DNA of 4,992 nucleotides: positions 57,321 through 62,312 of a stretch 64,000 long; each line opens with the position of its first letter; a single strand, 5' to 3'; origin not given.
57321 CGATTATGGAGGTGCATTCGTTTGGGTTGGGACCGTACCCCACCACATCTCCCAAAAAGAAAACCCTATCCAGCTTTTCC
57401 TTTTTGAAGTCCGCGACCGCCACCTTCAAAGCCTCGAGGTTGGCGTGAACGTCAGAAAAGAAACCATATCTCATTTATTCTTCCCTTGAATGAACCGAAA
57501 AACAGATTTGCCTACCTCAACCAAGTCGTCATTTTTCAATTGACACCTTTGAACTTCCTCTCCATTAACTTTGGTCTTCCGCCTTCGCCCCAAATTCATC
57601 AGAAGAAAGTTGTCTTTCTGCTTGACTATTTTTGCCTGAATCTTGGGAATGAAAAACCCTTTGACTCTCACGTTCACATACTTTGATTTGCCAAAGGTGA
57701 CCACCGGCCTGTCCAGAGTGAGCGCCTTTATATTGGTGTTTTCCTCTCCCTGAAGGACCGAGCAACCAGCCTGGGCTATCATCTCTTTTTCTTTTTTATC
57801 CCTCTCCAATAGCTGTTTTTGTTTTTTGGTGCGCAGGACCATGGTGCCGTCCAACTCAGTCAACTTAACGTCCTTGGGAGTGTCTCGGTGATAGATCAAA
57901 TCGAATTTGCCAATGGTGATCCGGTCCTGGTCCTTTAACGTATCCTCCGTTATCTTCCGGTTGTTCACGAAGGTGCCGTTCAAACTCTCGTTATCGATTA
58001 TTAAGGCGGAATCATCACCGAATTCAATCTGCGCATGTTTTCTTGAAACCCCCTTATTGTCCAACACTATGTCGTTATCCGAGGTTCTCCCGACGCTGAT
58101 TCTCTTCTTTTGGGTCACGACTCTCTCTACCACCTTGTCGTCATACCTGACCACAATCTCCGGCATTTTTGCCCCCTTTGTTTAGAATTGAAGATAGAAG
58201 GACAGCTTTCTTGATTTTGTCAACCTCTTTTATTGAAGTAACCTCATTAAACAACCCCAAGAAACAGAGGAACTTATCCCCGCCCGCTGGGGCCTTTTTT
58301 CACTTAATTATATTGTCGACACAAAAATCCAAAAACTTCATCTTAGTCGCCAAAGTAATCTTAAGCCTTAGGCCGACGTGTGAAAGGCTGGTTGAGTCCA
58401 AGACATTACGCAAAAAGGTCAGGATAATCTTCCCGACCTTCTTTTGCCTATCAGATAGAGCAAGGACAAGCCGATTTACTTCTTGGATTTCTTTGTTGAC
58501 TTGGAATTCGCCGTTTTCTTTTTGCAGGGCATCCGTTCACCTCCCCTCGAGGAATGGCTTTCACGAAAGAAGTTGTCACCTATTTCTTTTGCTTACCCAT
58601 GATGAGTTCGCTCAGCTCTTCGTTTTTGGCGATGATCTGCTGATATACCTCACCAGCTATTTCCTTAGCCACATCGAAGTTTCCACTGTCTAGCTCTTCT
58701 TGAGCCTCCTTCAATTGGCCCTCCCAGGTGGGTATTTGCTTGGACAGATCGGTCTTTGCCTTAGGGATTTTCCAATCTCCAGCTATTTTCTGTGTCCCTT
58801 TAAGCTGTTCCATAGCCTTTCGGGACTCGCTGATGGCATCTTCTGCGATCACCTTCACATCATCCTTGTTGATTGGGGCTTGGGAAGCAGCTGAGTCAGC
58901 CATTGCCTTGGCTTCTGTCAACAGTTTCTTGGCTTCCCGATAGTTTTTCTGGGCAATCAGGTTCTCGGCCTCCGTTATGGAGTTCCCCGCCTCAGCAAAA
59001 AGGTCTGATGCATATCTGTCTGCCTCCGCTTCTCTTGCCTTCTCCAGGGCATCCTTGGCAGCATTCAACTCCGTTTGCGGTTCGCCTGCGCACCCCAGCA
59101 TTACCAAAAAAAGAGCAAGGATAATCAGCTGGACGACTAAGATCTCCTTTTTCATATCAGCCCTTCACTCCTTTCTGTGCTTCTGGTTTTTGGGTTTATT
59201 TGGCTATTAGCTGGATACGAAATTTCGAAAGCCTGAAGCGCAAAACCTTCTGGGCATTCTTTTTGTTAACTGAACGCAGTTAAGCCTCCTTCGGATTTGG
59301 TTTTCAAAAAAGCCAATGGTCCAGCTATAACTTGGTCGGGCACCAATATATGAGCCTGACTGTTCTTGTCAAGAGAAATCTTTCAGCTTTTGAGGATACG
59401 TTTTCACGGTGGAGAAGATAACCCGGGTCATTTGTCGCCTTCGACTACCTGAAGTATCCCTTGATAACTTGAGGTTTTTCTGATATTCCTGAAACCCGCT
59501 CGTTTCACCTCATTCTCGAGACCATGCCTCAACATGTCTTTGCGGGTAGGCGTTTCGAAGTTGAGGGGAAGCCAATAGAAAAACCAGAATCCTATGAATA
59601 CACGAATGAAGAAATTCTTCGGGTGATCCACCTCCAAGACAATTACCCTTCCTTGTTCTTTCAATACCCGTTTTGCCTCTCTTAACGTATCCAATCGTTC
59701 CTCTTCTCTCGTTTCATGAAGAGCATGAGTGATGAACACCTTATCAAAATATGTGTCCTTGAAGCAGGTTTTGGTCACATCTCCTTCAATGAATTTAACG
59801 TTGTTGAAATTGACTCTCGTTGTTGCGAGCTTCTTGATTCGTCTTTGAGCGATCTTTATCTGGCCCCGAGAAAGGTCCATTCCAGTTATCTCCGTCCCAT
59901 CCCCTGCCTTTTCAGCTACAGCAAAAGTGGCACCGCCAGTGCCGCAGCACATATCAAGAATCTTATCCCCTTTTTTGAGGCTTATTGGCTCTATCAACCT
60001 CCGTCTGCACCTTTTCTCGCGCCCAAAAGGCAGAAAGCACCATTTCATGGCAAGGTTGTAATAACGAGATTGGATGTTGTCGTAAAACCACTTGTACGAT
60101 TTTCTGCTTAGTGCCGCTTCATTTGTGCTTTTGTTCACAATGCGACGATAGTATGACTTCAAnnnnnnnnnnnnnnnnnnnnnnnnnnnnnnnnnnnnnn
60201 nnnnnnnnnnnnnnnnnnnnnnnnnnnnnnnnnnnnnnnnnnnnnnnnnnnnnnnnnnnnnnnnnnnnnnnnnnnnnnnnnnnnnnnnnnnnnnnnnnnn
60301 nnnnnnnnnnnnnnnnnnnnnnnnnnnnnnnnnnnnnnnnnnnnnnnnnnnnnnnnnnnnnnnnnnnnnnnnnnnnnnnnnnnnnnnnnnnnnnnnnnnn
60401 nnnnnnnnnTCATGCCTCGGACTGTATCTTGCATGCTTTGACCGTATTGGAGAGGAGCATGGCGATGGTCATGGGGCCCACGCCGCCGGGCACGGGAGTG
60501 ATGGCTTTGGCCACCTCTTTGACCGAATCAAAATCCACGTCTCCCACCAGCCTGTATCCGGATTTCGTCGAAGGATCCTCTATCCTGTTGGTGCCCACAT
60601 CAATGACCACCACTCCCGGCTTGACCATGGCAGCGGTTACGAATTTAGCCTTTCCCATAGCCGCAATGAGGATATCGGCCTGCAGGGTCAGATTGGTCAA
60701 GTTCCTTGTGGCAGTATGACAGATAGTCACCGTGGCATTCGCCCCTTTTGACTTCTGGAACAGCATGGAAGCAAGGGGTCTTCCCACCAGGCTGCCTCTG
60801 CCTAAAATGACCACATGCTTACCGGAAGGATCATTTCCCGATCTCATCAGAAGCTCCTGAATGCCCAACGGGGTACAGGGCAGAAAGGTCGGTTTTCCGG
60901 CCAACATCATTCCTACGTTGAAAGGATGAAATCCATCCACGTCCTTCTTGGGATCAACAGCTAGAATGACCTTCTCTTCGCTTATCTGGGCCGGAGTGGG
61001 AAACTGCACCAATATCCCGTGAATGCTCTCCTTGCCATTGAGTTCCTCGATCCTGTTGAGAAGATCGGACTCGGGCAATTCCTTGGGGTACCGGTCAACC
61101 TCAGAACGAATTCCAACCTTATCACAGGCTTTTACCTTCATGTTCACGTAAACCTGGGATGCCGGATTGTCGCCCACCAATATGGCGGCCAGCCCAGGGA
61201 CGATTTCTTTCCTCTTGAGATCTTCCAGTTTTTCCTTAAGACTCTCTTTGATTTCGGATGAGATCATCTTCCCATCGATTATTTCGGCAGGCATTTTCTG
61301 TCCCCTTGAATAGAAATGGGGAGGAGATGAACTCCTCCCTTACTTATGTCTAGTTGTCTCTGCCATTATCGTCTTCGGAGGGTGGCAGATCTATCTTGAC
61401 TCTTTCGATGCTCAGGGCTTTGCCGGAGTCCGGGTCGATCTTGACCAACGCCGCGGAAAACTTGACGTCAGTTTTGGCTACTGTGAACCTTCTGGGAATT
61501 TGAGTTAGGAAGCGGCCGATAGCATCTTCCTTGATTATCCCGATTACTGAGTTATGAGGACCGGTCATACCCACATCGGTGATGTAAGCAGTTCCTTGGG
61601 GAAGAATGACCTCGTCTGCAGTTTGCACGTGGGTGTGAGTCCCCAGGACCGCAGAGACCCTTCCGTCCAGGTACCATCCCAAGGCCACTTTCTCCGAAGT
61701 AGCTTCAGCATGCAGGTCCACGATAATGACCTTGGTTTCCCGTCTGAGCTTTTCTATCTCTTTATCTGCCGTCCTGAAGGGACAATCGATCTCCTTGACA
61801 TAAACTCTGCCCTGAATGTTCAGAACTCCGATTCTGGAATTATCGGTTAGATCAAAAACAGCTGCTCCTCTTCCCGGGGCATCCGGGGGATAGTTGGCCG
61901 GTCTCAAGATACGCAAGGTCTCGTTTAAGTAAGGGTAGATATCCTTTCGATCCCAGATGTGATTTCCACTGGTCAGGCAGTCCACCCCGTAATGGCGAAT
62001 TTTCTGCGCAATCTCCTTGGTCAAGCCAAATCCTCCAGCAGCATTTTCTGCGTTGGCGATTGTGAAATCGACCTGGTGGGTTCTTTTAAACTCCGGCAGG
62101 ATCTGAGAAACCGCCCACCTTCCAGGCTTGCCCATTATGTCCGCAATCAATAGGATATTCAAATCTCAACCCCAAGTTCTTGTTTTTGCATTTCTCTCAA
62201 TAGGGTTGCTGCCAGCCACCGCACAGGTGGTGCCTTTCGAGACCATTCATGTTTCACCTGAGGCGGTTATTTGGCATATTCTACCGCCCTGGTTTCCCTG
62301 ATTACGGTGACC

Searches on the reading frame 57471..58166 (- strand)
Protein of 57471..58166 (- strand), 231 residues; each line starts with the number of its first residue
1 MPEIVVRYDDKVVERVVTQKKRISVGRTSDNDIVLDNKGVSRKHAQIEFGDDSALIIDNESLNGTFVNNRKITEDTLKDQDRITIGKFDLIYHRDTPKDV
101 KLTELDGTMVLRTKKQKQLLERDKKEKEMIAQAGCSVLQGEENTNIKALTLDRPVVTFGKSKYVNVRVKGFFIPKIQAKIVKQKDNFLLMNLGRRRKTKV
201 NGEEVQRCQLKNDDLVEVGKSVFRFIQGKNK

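Call 69: search_protein_families(library=pfam, max_evalue=0.000001, proteins=[window:57471-58166:-])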
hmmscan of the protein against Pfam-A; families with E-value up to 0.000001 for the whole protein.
window:57471-58166:- (231 aa): 2 families
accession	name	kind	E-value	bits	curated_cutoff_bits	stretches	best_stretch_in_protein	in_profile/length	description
PF00498.31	FHA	-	7.6e-30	103.6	20.7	2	23-86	1-67/67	FHA domain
PF16697.10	Yop-YscD_cpl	-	7.4e-21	74.7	33.2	1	19-90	15-88/94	Inner membrane component of T3SS, cytoplasmic domain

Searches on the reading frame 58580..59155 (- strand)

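Call 69: search_protein_families(library=pfam, max_evalue=0.000001, proteins=[window:58580-59155:-])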
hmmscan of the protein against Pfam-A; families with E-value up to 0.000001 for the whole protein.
window:58580-59155:- (191 aa): 1 family
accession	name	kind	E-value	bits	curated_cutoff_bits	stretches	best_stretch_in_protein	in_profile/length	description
PF14346.11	DUF4398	-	8.1e-07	29.9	27.9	1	28-93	1-66/78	Domain of unknown function (DUF4398)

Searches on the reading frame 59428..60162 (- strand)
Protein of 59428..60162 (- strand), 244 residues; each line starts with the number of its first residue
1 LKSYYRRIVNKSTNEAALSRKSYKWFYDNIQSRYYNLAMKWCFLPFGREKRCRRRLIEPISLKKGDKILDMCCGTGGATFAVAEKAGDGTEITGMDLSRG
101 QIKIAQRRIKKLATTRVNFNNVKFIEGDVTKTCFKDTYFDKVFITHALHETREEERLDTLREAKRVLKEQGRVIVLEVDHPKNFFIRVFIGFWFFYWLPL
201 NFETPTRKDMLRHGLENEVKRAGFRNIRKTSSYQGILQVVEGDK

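Call 69: search_protein_families(library=pfam, max_evalue=0.000001, proteins=[window:59428-60162:-])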
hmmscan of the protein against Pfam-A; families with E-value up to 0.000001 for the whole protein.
window:59428-60162:- (244 aa): 9 families
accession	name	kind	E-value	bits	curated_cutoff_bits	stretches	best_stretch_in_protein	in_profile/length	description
PF01209.24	Ubie_methyltran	-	1.9e-24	86.7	20.1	1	27-200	13-176/233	ubiE/COQ5 methyltransferase family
PF13649.12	Methyltransf_25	-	2.2e-20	73.6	27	1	68-171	1-97/97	Methyltransferase domain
PF13847.12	Methyltransf_31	-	3.4e-20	72.7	27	1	63-180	2-114/145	Methyltransferase domain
PF08241.18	Methyltransf_11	-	3.5e-18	66.5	21.2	1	69-175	1-95/95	Methyltransferase domain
PF08242.18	Methyltransf_12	-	4.6e-13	50.2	30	1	69-173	1-98/98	Methyltransferase domain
PF13489.12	Methyltransf_23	-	2.6e-09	37.4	27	1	55-227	11-162/164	Methyltransferase domain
PF01135.25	PCMT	-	5e-08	33.4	20.3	1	56-153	65-157/210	Protein-L-isoaspartate(D-aspartate) O-methyltransferase (PCMT)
PF02353.26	CMAS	-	2.3e-07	30.9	27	1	53-175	51-164/273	Mycolic acid cyclopropane synthetase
PF05175.20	MTS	-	3.3e-07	30.5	23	1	56-177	23-140/170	Methyltransferase small domain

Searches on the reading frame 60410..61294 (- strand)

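Call 69: search_protein_families(library=pfam, max_evalue=0.000001, proteins=[window:60410-61294:-])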
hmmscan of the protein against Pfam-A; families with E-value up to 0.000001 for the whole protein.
window:60410-61294:- (294 aa): 2 families
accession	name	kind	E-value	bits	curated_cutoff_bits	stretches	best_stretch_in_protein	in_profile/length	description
PF02882.25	THF_DHG_CYH_C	-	9.1e-66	220.5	27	1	123-290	1-158/160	Tetrahydrofolate dehydrogenase/cyclohydrolase, NAD(P)-binding domain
PF00763.28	THF_DHG_CYH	-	1.1e-40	139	32.8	1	6-120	1-115/115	Tetrahydrofolate dehydrogenase/cyclohydrolase, catalytic domain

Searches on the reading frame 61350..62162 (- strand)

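Call 69: search_protein_families(library=pfam, max_evalue=0.000001, proteins=[window:61350-62162:-])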
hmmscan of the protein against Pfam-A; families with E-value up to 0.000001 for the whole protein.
window:61350-62162:- (270 aa): 2 families
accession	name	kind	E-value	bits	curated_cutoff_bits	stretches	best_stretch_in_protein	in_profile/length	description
PF13277.11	YmdB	-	1.7e-109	365.4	27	1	4-255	1-253/253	YmdB-like protein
PF00149.33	Metallophos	-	4.1e-07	31.1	21.5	1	1-179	1-190/191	Calcineurin-like phosphoesterase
